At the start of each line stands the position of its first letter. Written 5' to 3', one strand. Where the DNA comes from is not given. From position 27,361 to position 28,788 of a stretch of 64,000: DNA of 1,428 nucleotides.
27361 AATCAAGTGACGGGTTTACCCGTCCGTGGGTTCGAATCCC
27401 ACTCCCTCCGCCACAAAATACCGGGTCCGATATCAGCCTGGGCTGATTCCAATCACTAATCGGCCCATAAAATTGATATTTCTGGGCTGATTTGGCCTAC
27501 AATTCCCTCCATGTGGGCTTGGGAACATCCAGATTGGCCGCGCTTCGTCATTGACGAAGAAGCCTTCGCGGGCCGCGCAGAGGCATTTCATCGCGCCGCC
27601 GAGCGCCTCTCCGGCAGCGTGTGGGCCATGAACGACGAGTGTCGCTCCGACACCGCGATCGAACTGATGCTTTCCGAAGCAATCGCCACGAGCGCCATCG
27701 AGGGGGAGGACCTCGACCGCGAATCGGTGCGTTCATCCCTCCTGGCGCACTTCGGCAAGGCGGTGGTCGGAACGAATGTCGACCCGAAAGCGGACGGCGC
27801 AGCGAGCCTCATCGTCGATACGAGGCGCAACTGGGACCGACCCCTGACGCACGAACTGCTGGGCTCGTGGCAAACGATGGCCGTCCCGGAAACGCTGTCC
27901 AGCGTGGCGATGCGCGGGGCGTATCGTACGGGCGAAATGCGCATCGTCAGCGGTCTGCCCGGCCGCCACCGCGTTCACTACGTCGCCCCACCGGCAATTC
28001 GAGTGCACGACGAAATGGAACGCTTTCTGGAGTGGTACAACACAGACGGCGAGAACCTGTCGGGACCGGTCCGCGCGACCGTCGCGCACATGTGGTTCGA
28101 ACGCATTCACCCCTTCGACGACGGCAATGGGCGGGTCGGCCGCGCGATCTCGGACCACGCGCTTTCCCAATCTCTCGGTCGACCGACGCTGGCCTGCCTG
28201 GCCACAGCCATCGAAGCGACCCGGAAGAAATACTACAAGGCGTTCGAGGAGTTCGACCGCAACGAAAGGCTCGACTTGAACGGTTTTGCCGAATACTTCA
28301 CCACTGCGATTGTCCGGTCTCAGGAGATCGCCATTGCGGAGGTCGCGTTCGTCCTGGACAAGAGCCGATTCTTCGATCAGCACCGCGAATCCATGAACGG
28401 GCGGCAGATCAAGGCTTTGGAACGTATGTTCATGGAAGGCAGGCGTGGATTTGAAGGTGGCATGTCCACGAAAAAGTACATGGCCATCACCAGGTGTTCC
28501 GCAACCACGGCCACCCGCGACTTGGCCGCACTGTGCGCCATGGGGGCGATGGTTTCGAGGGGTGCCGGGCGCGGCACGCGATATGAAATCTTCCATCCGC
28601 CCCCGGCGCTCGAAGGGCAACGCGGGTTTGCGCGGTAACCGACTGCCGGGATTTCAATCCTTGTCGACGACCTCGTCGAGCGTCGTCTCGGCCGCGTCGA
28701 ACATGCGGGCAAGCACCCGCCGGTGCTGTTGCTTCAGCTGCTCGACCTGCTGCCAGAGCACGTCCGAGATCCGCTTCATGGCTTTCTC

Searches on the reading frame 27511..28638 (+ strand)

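Call 51: search_protein_families(library=pfam, proteins=[window:27511-28638:+], max_evalue=0.00001)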
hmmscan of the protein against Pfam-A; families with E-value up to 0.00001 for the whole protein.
window:27511-28638:+ (375 aa): 2 families
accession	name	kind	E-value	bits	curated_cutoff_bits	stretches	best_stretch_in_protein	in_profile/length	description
PF13776.11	DUF4172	-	3.2e-21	75.8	25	1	2-82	1-81/82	Domain of unknown function (DUF4172)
PF02661.23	Fic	-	1.3e-13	52.1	24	1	112-216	2-91/93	Fic/DOC family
